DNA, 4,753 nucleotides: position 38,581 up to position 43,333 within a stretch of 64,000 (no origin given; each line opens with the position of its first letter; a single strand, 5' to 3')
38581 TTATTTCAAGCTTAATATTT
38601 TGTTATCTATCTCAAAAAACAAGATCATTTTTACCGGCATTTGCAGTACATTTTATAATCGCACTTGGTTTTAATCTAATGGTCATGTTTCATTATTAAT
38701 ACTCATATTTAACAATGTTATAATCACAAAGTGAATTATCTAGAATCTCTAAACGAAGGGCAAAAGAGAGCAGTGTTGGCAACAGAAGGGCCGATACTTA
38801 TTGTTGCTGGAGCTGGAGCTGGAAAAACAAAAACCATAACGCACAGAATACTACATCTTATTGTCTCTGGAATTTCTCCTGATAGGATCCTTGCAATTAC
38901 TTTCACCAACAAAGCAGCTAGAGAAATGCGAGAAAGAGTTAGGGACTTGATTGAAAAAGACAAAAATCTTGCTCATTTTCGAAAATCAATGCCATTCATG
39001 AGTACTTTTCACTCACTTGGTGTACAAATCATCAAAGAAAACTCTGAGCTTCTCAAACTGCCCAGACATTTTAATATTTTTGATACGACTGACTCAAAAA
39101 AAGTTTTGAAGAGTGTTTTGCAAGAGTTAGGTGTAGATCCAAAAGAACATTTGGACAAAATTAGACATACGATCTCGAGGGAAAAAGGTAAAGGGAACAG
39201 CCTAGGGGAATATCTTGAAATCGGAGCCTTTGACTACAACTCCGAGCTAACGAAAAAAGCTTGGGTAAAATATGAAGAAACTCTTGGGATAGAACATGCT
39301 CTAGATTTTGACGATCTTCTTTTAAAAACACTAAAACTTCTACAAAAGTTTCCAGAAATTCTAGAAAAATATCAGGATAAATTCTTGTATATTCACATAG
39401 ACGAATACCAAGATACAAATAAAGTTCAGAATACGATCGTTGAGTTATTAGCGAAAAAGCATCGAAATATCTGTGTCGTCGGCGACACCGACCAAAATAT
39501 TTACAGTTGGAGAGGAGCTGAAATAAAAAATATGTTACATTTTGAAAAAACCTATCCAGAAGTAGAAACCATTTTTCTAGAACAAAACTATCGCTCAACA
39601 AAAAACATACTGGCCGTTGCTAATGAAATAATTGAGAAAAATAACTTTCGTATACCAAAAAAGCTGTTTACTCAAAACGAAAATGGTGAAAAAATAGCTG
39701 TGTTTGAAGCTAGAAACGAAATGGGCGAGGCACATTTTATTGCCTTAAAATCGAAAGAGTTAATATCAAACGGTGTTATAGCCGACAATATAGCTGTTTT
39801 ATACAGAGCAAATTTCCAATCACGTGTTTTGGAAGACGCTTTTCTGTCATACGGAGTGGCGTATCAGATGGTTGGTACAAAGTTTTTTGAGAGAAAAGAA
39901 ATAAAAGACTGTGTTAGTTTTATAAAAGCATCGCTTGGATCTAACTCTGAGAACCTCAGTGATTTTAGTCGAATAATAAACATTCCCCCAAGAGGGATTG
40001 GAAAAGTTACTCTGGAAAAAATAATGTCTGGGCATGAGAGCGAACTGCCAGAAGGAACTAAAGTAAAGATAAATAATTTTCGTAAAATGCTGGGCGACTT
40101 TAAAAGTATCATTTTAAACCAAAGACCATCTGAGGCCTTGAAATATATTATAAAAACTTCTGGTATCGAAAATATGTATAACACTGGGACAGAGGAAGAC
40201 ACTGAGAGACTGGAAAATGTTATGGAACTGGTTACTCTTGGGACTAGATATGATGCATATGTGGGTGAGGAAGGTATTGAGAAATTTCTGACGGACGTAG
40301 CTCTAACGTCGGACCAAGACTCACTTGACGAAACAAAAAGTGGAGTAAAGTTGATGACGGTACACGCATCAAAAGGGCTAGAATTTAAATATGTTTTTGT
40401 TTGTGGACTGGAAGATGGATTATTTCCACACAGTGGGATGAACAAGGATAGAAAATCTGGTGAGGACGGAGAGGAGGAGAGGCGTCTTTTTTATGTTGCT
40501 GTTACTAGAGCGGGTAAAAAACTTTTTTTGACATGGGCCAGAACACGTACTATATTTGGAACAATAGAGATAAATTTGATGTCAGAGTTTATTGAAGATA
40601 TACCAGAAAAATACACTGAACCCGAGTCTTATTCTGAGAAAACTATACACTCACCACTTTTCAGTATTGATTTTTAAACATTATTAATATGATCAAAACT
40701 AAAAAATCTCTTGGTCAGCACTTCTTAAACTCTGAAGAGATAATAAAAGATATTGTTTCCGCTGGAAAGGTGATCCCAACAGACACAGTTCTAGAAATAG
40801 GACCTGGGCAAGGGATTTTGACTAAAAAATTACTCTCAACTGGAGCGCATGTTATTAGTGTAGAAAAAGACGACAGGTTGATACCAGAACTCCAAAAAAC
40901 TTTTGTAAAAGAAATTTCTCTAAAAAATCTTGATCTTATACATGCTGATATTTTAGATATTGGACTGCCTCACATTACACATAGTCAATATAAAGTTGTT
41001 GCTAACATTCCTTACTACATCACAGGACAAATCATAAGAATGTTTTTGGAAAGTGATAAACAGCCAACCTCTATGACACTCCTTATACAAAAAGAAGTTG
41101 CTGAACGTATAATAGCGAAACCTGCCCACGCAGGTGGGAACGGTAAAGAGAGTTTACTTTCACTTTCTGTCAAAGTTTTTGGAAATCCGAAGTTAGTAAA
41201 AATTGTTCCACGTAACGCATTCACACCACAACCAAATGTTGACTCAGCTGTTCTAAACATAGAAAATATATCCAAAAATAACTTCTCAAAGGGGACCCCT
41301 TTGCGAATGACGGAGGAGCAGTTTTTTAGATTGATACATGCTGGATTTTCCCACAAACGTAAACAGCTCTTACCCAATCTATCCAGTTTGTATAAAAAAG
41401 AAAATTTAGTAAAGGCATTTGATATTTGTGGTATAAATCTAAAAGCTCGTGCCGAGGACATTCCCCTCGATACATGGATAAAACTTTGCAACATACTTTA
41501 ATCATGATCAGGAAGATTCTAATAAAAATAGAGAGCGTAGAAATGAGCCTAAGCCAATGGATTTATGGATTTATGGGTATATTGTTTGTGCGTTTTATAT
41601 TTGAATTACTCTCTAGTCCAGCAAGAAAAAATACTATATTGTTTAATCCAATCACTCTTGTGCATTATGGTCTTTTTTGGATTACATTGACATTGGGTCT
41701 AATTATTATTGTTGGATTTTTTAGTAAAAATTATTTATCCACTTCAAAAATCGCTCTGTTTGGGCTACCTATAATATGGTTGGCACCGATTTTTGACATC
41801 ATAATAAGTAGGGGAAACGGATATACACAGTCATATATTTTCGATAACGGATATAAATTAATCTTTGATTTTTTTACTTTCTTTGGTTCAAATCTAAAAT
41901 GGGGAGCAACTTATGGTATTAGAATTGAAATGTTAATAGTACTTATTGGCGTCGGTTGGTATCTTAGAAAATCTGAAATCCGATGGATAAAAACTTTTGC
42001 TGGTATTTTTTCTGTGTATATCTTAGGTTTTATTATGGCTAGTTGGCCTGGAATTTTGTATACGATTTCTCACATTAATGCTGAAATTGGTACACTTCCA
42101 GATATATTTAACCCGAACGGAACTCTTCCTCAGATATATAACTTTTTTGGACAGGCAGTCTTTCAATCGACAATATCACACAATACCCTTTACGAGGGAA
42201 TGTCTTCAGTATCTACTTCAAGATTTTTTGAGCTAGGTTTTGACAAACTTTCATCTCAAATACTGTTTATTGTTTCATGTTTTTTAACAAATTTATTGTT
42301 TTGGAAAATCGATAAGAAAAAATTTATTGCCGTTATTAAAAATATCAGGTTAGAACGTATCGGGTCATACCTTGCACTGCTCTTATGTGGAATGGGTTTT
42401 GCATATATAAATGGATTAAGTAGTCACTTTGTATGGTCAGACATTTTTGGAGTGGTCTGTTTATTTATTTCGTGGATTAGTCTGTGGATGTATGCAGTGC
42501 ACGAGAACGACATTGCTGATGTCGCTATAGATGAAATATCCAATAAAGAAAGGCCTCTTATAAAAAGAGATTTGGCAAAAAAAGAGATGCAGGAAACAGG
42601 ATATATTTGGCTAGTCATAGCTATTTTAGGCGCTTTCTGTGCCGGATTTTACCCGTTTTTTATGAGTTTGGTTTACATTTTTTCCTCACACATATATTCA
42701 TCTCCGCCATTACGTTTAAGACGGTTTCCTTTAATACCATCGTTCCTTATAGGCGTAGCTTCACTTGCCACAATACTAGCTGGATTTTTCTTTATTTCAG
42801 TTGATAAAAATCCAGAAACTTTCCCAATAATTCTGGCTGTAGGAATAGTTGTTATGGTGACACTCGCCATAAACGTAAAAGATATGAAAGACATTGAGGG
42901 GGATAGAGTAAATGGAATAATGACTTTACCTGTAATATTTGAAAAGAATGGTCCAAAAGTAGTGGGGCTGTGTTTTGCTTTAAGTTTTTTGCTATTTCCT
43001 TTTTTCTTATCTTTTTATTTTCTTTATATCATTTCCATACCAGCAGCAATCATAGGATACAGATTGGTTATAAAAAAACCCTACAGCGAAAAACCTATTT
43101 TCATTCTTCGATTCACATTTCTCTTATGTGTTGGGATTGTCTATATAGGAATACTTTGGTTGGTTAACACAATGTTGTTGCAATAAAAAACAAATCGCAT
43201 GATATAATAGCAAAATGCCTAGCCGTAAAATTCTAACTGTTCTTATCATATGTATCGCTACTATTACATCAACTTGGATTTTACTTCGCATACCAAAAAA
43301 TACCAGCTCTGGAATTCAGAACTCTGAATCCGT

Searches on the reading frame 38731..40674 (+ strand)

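Call 61: search_protein_families(library=pfam, proteins=[window:38731-40674:+], max_evalue=0.001)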
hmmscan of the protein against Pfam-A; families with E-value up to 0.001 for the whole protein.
window:38731-40674:+ (648 aa): 7 families
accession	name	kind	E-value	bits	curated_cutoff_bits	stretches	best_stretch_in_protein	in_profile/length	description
PF00580.27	UvrD-helicase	-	8e-83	278.7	23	1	7-276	1-271/271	UvrD/REP helicase N-terminal domain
PF13361.12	UvrD_C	-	2.3e-65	221.8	25.6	1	281-604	1-349/350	UvrD-like helicase C-terminal domain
PF13245.12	AAA_19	-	1.5e-22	80.6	25.1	1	11-259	1-132/134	AAA domain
PF13538.12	UvrD_C_2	-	3.9e-10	39.9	27.4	1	581-600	32-51/52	UvrD-like helicase C-terminal domain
PF13604.12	AAA_30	-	5.9e-07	29.8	27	0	7-70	2-66/191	AAA domain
PF01443.25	Viral_helicase1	-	7.9e-07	29.5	21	0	529-599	167-225/228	Viral superfamily 1 RNA helicase core domain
PF13173.12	AAA_14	-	0.00041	20.8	27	0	191-251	35-97/129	AAA domain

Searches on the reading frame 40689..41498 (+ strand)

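Call 61: search_protein_families(library=pfam, proteins=[window:40689-41498:+], max_evalue=0.001)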
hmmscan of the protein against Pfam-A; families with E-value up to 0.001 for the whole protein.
window:40689-41498:+ (270 aa): 3 families
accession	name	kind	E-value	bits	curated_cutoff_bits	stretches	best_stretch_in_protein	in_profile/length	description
PF00398.26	RrnaAD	-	1.6e-55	188.5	24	1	3-269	3-260/263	Ribosomal RNA adenine dimethylase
PF03848.20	TehB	-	0.00019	21.4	20.4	1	14-124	14-112/193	Tellurite resistance protein TehB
PF13649.12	Methyltransf_25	-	0.00062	20.9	27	0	34-94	1-61/97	Methyltransferase domain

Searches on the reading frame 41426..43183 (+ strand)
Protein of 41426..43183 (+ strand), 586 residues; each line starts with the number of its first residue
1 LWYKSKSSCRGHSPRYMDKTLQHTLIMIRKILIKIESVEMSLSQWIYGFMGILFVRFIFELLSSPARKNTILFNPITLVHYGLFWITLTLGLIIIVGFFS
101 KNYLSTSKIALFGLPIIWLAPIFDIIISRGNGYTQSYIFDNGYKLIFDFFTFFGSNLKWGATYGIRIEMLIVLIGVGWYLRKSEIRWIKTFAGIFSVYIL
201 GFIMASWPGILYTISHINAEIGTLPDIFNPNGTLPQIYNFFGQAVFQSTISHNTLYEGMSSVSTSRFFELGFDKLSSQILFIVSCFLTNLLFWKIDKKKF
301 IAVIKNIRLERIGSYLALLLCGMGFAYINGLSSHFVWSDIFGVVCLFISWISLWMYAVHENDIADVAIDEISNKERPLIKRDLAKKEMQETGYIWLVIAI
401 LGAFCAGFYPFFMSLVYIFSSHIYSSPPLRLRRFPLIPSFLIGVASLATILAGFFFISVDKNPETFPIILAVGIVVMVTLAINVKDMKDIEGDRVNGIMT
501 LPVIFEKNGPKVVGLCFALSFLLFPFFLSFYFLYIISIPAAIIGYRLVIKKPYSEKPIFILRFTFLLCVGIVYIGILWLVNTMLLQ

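Call 61: search_protein_families(library=pfam, proteins=[window:41426-43183:+], max_evalue=0.001)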
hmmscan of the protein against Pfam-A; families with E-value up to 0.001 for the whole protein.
window:41426-43183:+ (586 aa): 1 family
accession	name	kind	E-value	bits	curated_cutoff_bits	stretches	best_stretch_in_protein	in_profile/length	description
PF01040.23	UbiA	-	4.6e-28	98.6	34.2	1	333-557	17-239/250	UbiA prenyltransferase family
